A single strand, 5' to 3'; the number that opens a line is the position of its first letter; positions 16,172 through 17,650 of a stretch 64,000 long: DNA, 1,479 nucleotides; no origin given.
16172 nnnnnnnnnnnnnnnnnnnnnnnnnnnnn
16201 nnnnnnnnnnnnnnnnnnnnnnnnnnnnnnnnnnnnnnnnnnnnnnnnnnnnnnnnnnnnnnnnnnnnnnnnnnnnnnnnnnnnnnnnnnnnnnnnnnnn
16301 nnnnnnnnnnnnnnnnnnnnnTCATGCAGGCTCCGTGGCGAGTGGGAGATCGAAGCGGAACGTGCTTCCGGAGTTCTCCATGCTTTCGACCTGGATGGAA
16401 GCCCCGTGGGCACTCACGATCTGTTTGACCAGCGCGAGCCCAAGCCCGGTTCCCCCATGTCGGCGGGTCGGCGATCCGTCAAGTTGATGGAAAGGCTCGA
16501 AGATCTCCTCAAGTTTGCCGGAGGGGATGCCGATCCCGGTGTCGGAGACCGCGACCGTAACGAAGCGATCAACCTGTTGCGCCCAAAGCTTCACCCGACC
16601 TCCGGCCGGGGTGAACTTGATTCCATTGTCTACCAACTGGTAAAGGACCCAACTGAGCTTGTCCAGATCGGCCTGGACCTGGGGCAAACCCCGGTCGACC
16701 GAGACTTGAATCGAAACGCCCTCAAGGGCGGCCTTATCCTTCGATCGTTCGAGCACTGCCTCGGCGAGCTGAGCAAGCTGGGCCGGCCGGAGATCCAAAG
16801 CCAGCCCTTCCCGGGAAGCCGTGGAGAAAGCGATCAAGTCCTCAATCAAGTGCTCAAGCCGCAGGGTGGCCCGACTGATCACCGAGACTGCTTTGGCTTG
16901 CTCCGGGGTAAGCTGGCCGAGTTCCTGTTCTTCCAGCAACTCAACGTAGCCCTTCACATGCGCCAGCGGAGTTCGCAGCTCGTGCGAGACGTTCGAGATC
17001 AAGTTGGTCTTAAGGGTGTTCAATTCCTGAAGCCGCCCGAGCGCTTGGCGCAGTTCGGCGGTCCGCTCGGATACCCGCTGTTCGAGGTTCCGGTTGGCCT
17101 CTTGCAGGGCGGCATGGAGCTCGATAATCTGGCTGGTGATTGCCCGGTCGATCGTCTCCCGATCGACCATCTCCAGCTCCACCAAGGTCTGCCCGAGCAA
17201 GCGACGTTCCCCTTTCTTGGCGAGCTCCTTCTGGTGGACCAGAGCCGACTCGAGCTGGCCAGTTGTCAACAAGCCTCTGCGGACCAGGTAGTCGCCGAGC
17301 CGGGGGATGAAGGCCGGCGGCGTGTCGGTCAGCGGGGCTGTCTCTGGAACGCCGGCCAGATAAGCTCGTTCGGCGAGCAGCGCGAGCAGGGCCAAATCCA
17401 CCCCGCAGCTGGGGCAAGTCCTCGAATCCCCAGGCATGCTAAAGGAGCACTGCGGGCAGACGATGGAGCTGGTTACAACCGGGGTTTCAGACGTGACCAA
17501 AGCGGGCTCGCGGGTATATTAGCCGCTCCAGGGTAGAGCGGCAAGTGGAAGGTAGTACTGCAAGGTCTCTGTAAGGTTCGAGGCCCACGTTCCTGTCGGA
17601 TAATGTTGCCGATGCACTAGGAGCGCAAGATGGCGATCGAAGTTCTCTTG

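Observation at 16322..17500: Soluble histidine kinase with a zinc ribbon and a perfect match to the c-di-GMP-binding MshEN motif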

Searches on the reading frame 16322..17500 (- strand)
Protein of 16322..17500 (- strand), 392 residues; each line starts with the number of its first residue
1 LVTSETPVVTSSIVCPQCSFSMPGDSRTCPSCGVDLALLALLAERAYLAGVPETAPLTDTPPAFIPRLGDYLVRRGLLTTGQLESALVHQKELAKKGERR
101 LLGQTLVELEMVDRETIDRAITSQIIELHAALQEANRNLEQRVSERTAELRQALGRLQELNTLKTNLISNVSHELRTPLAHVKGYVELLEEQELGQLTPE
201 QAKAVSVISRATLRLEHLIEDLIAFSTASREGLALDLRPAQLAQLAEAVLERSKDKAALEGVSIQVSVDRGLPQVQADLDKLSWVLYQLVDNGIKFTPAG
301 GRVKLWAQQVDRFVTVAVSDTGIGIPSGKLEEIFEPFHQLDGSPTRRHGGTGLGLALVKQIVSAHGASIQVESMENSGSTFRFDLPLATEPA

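Call 3: search_protein_families(library=pfam, proteins=[window:16322-17500:-], max_evalue=10)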
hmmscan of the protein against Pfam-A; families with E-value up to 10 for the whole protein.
window:16322-17500:- (392 aa): 13 families
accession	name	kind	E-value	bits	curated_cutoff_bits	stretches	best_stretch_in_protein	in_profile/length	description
PF02518.31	HATPase_c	-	1.4e-27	96.7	26.4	1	278-388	2-110/111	Histidine kinase-, DNA gyrase B-, and HSP90-like ATPase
PF00512.31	HisKA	-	3.1e-17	62.8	26.9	1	164-228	2-63/66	His Kinase A (phospho-acceptor) domain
PF12773.13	DZR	-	0.0009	19.8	27.3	1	15-36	1-22/45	Double zinc ribbon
PF13581.12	HATPase_c_2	-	0.041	14.3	27.4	1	300-365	53-112/127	Histidine kinase-like ATPase domain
PF13240.11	Zn_Ribbon_1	-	0.043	14.1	25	1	15-33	2-20/23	zinc-ribbon domain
PF10037.15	MRP-S27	-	0.2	11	25.9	1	100-175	261-340/393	Mitochondrial 28S ribosomal protein S27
PF10571.15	UPF0547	-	0.21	12.2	29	1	15-33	3-21/26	Uncharacterised protein family UPF0547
PF23548.1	Zn_ribbon_FGT1_2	-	0.28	11.3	27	1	28-37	22-31/35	FORGETTER1 second zinc ribbon domain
PF17032.10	Zn_ribbon_15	-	0.38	12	28.9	1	13-33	53-73/73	zinc-ribbon family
PF13248.11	Zn_ribbon_3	-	0.62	10.1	27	1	13-36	3-26/26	zinc-ribbon domain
PF23146.2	Zf_IFT144_1st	-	0.91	9.9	27.5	1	14-32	6-24/25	IFT144, first zinc finger domain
PF24463.1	DUF7577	-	2.2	8.4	28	1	25-34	1-10/27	Domain of unknown function (DUF7577)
PF04513.17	Baculo_PEP_C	-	2.7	8.5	38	1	119-171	41-90/140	Baculovirus polyhedron envelope protein, PEP, C terminus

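Call 4: search_protein_families(library=ncbifam, proteins=[window:16322-17500:-], max_evalue=10)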
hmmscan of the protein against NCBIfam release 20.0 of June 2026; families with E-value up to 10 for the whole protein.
window:16322-17500:- (392 aa): 91 families (the best 25 are shown)
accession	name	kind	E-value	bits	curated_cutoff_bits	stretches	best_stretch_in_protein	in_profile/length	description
NF046044.1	PnpS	equivalog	1e-59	202.6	400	1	114-386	125-390/390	two-component system histidine kinase PnpS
TIGR02966.1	phoR_proteo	equivalog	1.8e-55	188.3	334.2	1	150-384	100-332/333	phosphate regulon sensor histidine kinase PhoR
NF033092.0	HK_WalK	equivalog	2.8e-53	181.4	725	1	160-387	368-594/594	cell wall metabolism sensor histidine kinase WalK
TIGR02956.1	TMAO_torS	equivalog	1.2e-50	172.5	676.5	1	114-388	398-683/967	TMAO reductase system sensor histidine kinase/response regulator TorS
NF047874.1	MASE3_PAS_HK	subfamily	4.1e-46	158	560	1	113-387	347-625/655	MASE3 domain-containing sensor histidine kinase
NF008468.0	PRK11360.1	equivalog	1.8e-43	148.8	646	1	148-389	381-610/616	two-component system sensor histidine kinase AtoS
NF041735.1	hist_kin_RppB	equivalog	2.6e-43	148.4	400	1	168-386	220-438/438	two-component system sensor histidine kinase RppB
NF006800.0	PRK09303.1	equivalog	3.7e-43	147.9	342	1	137-388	124-378/383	histidine kinase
NF008318.0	PRK11107.1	equivalog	4.9e-43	147.3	890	1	139-390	269-521/920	two-component sensor histidine kinase BarA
NF038297.2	hybrid_HK_HrmK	equivalog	7.5e-43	147.1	725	1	121-389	194-459/607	hybrid histidine kinase/response regulator HrmK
NF040691.1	MtrAB_MtrB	equivalog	1.9e-42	146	450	1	143-388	250-493/507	MtrAB system histidine kinase MtrB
NF011874.0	PRK15347.1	equivalog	1.9e-42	145.3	852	1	127-388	361-615/921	two component system sensor kinase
NF045911.1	TCSHisKinNblS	equivalog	4.6e-41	140.9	1000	1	152-387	376-620/621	two-component system sensor histidine kinase NblS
NF007688.0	PRK10364.1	equivalog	3.9e-40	138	479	1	140-389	217-453/460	two-component system sensor histidine kinase ZraS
NF012163.2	BaeS_SmeS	equivalog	6.4e-39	134.1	500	1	152-373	228-444/457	sensor histidine kinase efflux regulator BaeS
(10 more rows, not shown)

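Call 9: find_homologous_proteins(query=window:16325-17500:-, max_evalue=0.00001)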
Query window:16325-17500:- (392 aa): 7908 proteins with E <= 0.00001 among 8000 candidates; the best 120 are listed.
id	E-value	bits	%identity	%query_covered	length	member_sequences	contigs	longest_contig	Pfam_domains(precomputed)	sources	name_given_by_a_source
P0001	1.1e-248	842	100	100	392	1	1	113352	PF02518.32,PF00512.32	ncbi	-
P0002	6.7e-242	820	97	100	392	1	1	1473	PF02518.32,PF00512.32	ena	-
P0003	3.9e-241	817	97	100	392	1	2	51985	PF02518.32,PF00512.32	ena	-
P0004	6.9e-241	817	96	100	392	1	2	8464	PF02518.32,PF00512.32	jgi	-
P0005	2.1e-240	815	96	100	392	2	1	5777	PF02518.32,PF00512.32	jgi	-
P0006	1.0e-228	777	98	95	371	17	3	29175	PF02518.32,PF00512.32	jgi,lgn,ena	-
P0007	7.7e-225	764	90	99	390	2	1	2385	PF02518.32,PF00512.32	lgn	-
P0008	3.5e-224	762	90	99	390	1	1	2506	PF02518.32,PF00512.32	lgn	-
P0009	5.2e-224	761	90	99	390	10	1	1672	PF02518.32,PF00512.32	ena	-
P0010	1.4e-222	756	90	99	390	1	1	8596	PF02518.32,PF00512.32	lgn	-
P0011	3.8e-222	755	90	99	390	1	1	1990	PF02518.32,PF00512.32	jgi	-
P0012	4.3e-222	755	90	99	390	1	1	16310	PF02518.32,PF00512.32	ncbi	ncbi:MAG: ATP-binding protein [Anaerolineales bacterium]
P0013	1.2e-221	753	90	99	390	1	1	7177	PF02518.32,PF00512.32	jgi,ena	-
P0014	1.5e-221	753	90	99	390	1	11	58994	PF02518.32,PF00512.32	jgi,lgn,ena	-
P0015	1.6e-221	753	89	99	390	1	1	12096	PF02518.32,PF00512.32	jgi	-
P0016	1.7e-221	753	89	99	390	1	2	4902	PF02518.32,PF00512.32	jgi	-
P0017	1.9e-221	753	90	99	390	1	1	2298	PF02518.32,PF00512.32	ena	-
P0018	2.2e-221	752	90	99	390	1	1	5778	PF02518.32,PF00512.32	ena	-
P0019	3.3e-221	752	90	99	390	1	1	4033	PF02518.32,PF00512.32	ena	-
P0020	7.4e-221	751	90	99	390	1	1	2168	PF02518.32,PF00512.32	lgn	-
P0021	5.7e-219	745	89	99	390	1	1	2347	PF02518.32,PF00512.32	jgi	-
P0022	8.9e-217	737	88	99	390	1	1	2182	PF02518.32,PF00512.32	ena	-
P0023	6.6e-213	725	85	100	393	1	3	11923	PF02518.32,PF00512.32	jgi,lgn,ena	-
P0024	9.2e-213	724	91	95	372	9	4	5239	PF02518.32,PF00512.32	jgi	jgi:signal transduction histidine kinase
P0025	1.4e-212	724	85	100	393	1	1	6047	PF02518.32,PF00512.32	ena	-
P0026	1.3e-211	720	85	100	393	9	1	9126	PF02518.32,PF00512.32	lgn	-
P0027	5.4e-193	659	85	88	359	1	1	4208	PF02518.32,PF00512.32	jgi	jgi:signal transduction histidine kinase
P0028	4.5e-189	646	78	96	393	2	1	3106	PF02518.32,PF00512.32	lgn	-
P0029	1.8e-179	615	73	97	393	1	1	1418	PF02518.32,PF00512.32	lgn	-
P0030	1.9e-179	615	74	98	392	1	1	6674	PF02518.32,PF00512.32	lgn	-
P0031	2.5e-179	614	73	96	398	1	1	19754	PF02518.32,PF00512.32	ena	-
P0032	3.5e-179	614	75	95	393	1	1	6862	PF02518.32,PF00512.32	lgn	-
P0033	3.6e-179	614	73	97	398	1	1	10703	PF02518.32,PF00512.32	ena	-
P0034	3.8e-179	614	70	100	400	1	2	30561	PF02518.32,PF00512.32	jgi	-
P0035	4.2e-178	610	71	99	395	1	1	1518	PF02518.32,PF00512.32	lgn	-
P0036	8.9e-178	609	70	99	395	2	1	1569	PF02518.32,PF00512.32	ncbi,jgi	-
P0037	1.3e-177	609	74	95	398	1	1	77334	PF02518.32,PF00512.32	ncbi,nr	ncbi:MAG: hypothetical protein BMS9Abin28_0988 [Anaerolineae bacterium]|nr:MAG: hypothetical protein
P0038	1.3e-177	608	72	97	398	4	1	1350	PF02518.32,PF00512.32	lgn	-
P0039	1.8e-177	608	73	97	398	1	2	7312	PF02518.32,PF00512.32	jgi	-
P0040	2.3e-177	608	72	97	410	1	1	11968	PF02518.32,PF00512.32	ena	-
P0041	2.5e-177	608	73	95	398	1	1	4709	PF02518.32,PF00512.32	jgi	jgi:signal transduction histidine kinase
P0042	3.0e-177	607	72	98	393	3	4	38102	PF02518.32,PF00512.32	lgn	-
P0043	6.4e-177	606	71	99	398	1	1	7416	PF02518.32,PF00512.32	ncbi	ncbi:MAG: ATP-binding protein [Anaerolineales bacterium]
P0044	8.7e-177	606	72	96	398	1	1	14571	PF02518.32,PF00512.32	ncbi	-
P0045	3.8e-176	604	72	96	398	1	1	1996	PF02518.32,PF00512.32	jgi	-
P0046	4.1e-176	604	72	96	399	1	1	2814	PF02518.32,PF00512.32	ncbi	-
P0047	4.6e-176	603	72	96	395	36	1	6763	PF02518.32,PF00512.32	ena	-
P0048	4.7e-176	603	72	96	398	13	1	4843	PF02518.32,PF00512.32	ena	-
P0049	5.8e-176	603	72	96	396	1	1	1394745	PF02518.32,PF00512.32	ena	-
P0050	6.3e-176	603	72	97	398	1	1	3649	PF02518.32,PF00512.32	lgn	-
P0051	8.8e-176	602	72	97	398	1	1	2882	PF02518.32,PF00512.32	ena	-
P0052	9.2e-176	602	71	97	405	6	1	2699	PF02518.32,PF00512.32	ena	-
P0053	1.1e-175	602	72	96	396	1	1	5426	PF02518.32,PF00512.32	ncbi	-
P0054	1.1e-175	602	71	96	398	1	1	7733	PF02518.32,PF00512.32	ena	-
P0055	1.7e-175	602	72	96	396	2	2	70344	PF02518.32,PF00512.32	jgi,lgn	-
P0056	2.0e-175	601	72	96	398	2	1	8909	PF02518.32,PF00512.32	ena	-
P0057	2.3e-175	601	71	96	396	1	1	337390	PF02518.32,PF00512.32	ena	-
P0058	2.6e-175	601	71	97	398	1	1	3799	PF02518.32,PF00512.32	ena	-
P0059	3.3e-175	601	73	95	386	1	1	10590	PF02518.32,PF00512.32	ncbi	-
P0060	5.4e-175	600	72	96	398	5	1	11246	PF02518.32,PF00512.32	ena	-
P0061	5.8e-175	600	71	98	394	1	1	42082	PF02518.32,PF00512.32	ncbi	-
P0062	6.0e-175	600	71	96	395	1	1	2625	PF02518.32,PF00512.32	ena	-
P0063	1.3e-174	599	72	95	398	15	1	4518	PF02518.32,PF00512.32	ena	-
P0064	2.8e-174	598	71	96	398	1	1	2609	PF02518.32,PF00512.32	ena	-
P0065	3.3e-174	597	72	96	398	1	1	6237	PF02518.32,PF00512.32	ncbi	-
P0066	5.5e-174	597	71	96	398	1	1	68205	PF02518.32,PF00512.32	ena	-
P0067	6.9e-174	596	71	97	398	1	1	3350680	PF02518.32,PF00512.32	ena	-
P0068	6.9e-174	596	71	96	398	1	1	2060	PF02518.32,PF00512.32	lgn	-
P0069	7.6e-174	596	71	95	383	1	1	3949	PF02518.32,PF00512.32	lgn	-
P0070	7.7e-174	596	70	98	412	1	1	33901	PF02518.32,PF00512.32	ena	-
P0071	9.1e-174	596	72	95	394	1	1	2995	PF02518.32,PF00512.32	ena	-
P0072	4.9e-173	593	71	96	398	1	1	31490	PF02518.32,PF00512.32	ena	-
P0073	9.0e-173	593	71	96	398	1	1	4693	PF02518.32,PF00512.32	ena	-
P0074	2.5e-171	588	74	93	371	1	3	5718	PF02518.32,PF00512.32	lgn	-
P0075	2.9e-170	584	71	95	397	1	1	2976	PF02518.32,PF00512.32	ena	-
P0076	2.1e-169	581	74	94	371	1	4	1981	PF02518.32,PF00512.32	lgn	-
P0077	2.4e-169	581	74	95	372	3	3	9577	PF02518.32,PF00512.32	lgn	-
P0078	8.1e-167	573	73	94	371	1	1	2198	PF02518.32,PF00512.32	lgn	-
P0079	6.6e-166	570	73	92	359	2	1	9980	PF02518.32,PF00512.32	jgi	jgi:signal transduction histidine kinase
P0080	1.4e-162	559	73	91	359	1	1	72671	PF02518.32,PF00512.32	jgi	jgi:signal transduction histidine kinase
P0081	1.4e-162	559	72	88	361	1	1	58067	PF02518.32,PF00512.32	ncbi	ncbi:MAG: sensor histidine kinase [Anaerolineales bacterium]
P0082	4.8e-162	557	68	97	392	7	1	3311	PF02518.32,PF00512.32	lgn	-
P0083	9.3e-162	556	69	96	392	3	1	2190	PF02518.32,PF00512.32,PF10571.16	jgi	-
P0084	7.7e-161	553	66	99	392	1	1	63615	PF02518.32,PF00512.32,PF10571.16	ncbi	ncbi:MAG TPA: ATP-binding protein [Anaerolineales bacterium]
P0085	9.4e-161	553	72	91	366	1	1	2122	PF02518.32,PF00512.32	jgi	jgi:signal transduction histidine kinase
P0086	1.0e-160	553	67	99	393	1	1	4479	PF02518.32,PF00512.32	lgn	-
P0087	1.8e-160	552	72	91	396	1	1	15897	PF02518.32,PF00512.32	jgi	jgi:signal transduction histidine kinase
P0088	5.0e-160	551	73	90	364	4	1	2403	PF02518.32,PF00512.32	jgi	jgi:signal transduction histidine kinase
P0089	1.5e-159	549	73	90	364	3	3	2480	PF02518.32,PF00512.32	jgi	jgi:signal transduction histidine kinase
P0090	1.5e-159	549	67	98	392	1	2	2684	PF02518.32,PF00512.32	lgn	-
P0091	2.9e-158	545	71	90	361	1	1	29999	PF02518.32,PF00512.32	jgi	jgi:signal transduction histidine kinase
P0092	1.2e-157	543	66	98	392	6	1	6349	PF02518.32,PF00512.32,PF10571.16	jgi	jgi:signal transduction histidine kinase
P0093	3.0e-157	541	66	97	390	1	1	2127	PF13240.12,PF02518.32,PF00512.32,PF13248.12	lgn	-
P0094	8.8e-157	540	67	96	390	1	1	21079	PF13240.12,PF02518.32,PF00512.32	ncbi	-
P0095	1.3e-156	539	65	96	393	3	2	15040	PF02518.32,PF00512.32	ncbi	-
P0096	1.8e-156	539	72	89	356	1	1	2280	PF02518.32,PF00512.32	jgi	jgi:signal transduction histidine kinase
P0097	3.8e-156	538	66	96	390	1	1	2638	PF13240.12,PF02518.32,PF00512.32,PF13248.12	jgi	-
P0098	5.6e-156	537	65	96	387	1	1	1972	PF02518.32,PF00512.32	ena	-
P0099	1.2e-155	536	65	98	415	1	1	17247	PF13240.12,PF02518.32,PF00512.32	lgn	-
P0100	1.5e-155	536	65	96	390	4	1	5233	PF02518.32,PF00512.32,PF13248.12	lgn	-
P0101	6.4e-155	534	65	96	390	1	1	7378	PF02518.32,PF00512.32,PF13248.12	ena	-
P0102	4.6e-154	531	66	96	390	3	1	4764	PF13240.12,PF02518.32,PF00512.32,PF13248.12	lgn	-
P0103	8.4e-154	530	66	95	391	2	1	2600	PF13240.12,PF02518.32,PF00512.32,PF13248.12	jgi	jgi:signal transduction histidine kinase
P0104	1.2e-153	530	65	96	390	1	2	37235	PF12773.14,PF02518.32,PF00512.32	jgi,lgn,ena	-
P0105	1.4e-153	529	65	96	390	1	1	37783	PF12773.14,PF02518.32,PF00512.32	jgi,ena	-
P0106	1.5e-153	529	64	95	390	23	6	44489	PF13240.12,PF02518.32,PF00512.32,PF13248.12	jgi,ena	-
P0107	1.5e-153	529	65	96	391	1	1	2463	PF12773.14,PF02518.32,PF00512.32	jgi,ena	-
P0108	2.2e-153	529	65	96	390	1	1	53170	PF12773.14,PF02518.32,PF00512.32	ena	-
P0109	2.2e-153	529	66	95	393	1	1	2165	PF13240.12,PF02518.32,PF00512.32,PF13248.12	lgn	-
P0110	2.6e-153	529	62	100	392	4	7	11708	PF02518.32,PF00512.32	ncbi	-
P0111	4.4e-153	528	66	95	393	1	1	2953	PF13240.12,PF02518.32,PF00512.32,PF13248.12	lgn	-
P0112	5.1e-153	528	65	95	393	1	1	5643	PF13240.12,PF02518.32,PF00512.32,PF13248.12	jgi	-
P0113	6.0e-153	527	65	96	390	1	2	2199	PF02518.32,PF00512.32,PF13248.12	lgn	-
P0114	8.9e-153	527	65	96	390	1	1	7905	PF13240.12,PF02518.32,PF00512.32,PF13248.12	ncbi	-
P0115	3.4e-152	525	62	98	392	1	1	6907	PF02518.32,PF00512.32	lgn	-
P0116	3.5e-152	525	65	97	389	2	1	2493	PF02518.32,PF00512.32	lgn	-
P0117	3.5e-152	525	65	95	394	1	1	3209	PF02518.32,PF00512.32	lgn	-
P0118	4.0e-152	525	65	96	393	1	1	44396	PF13240.12,PF02518.32,PF00512.32,PF13248.12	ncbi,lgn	-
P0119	4.1e-152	525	61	99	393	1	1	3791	PF02518.32,PF00512.32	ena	-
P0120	5.8e-152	524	63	98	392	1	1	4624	PF02518.32,PF00512.32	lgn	-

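Call 23: find_encoding_contigs(protein=P0001, flank=10000, max_places=3)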
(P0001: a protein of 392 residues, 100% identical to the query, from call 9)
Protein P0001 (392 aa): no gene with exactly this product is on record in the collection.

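Call 24: find_encoding_contigs(protein=P0067, flank=10000, max_places=2)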
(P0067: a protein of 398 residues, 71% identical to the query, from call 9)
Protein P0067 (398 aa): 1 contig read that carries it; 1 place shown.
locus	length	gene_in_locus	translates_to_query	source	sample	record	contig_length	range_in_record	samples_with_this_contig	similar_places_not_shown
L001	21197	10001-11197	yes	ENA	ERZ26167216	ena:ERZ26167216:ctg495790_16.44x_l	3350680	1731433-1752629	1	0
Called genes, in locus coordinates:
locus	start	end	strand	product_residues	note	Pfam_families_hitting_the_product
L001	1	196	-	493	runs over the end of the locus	PF01476:LysM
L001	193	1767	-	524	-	PF01551:Peptidase_M23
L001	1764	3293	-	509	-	PF01476:LysM, PF01551:Peptidase_M23 (weak)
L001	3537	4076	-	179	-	PF00583:Acetyltransf_1, PF13673:Acetyltransf_10, PF13508:Acetyltransf_7, PF08445:FR47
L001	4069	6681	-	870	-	PF01368:DHH (weak), PF02272:DHHA1, PF00571:CBS, PF01743:PolyA_pol, PF12627:PolyA_pol_RNAbd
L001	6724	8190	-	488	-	PF01547:SBP_bac_1, PF13416:SBP_bac_8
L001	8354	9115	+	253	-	PF21948:LplA-B_cat, PF03099:BPL_LplA_LipB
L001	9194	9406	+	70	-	PF04456:DUF503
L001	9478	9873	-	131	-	PF00072:Response_reg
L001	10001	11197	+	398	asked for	PF00512:HisKA, PF02518:HATPase_c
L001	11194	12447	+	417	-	PF01590:GAF (faint), PF13185:GAF_2 (weak), PF00512:HisKA, PF02518:HATPase_c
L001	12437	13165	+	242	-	PF00072:Response_reg, PF00486:Trans_reg_C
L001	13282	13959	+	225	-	PF12844:HTH_19 (faint), PF13560:HTH_31, PF13443:HTH_26 (faint), PF13560:HTH_31, PF01381:HTH_3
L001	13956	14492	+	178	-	PF13424:TPR_12 (faint), PF07719:TPR_2 (faint)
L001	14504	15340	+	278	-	PF13302:Acetyltransf_3 (faint), PF00583:Acetyltransf_1, PF13673:Acetyltransf_10, PF13508:Acetyltransf_7, PF08445:FR47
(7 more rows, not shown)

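Call 25: find_encoding_contigs(protein=P0110, flank=6000, max_places=2)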
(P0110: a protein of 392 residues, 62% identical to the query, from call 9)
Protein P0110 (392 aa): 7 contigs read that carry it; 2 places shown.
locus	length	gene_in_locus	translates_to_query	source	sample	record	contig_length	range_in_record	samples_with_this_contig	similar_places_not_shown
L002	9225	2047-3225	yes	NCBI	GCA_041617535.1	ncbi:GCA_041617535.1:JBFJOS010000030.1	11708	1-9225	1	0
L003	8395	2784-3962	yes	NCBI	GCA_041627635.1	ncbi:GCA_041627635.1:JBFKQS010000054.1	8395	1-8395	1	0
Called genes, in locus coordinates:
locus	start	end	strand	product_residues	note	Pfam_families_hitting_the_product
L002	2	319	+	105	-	?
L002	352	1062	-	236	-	PF14014:DUF4230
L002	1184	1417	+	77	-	PF04456:DUF503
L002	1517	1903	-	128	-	PF00072:Response_reg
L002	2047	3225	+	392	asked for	PF00512:HisKA, PF02518:HATPase_c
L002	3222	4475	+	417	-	PF01590:GAF (weak), PF13185:GAF_2, PF00512:HisKA, PF13581:HATPase_c_2 (faint), PF02518:HATPase_c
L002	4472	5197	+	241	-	PF00072:Response_reg, PF00486:Trans_reg_C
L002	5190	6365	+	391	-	PF00072:Response_reg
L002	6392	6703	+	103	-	PF20660:DUF6812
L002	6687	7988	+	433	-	PF00437:T2SSE, PF27713:UCP018868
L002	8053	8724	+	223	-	PF13560:HTH_31, PF01381:HTH_3, PF12844:HTH_19 (weak), PF13413:HTH_25 (faint), PF13443:HTH_26 (faint), PF01381:HTH_3, PF13560:HTH_31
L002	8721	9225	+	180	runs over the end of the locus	PF13424:TPR_12 (faint)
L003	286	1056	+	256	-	PF21948:LplA-B_cat, PF03099:BPL_LplA_LipB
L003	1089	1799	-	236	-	PF14014:DUF4230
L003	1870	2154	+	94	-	PF04456:DUF503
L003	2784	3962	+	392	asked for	PF00512:HisKA, PF02518:HATPase_c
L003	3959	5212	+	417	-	PF01590:GAF (weak), PF13185:GAF_2, PF00512:HisKA, PF13581:HATPase_c_2 (faint), PF02518:HATPase_c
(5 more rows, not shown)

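Call 26: find_encoding_contigs(protein=P0118, flank=6000, max_places=2)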
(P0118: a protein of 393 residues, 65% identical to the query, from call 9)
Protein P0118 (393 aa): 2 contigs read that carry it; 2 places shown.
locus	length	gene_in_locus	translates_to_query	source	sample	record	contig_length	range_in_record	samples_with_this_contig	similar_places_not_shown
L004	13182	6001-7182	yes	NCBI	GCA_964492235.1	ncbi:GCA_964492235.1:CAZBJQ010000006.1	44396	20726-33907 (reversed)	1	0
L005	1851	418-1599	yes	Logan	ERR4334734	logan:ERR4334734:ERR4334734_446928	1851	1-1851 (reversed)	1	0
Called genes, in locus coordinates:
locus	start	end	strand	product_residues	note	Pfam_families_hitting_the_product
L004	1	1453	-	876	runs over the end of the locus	PF01368:DHH (weak), PF02272:DHHA1 (faint), PF00571:CBS, PF01743:PolyA_pol, PF12627:PolyA_pol_RNAbd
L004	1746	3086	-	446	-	PF01547:SBP_bac_1, PF13416:SBP_bac_8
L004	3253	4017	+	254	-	PF21948:LplA-B_cat, PF03099:BPL_LplA_LipB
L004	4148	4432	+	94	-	PF04456:DUF503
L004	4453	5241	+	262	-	PF00106:adh_short, PF08659:KR, PF13561:adh_short_C2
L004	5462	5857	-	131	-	PF00072:Response_reg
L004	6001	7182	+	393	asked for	PF13248:Zn_ribbon_3 (weak), PF13240:Zn_Ribbon_1 (weak), PF00512:HisKA, PF02518:HATPase_c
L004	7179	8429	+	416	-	PF01590:GAF, PF13185:GAF_2 (weak), PF00512:HisKA, PF02518:HATPase_c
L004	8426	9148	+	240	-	PF00072:Response_reg, PF00486:Trans_reg_C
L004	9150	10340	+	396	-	PF00072:Response_reg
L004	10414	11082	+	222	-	PF13412:HTH_24 (faint), PF13560:HTH_31, PF01381:HTH_3, PF13413:HTH_25 (faint), PF13560:HTH_31, PF01381:HTH_3, PF12844:HTH_19 (weak)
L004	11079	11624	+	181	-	PF07719:TPR_2 (faint), PF14938:SNAP (weak), PF13374:TPR_10 (faint), PF00515:TPR_1 (faint), PF13424:TPR_12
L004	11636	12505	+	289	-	PF00583:Acetyltransf_1 (weak), PF13673:Acetyltransf_10, PF13508:Acetyltransf_7, PF08445:FR47 (weak)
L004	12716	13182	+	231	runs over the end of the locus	PF13462:Thioredoxin_4, PF01323:DSBA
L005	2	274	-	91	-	?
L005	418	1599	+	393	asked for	PF13248:Zn_ribbon_3 (weak), PF13240:Zn_Ribbon_1 (weak), PF00512:HisKA, PF02518:HATPase_c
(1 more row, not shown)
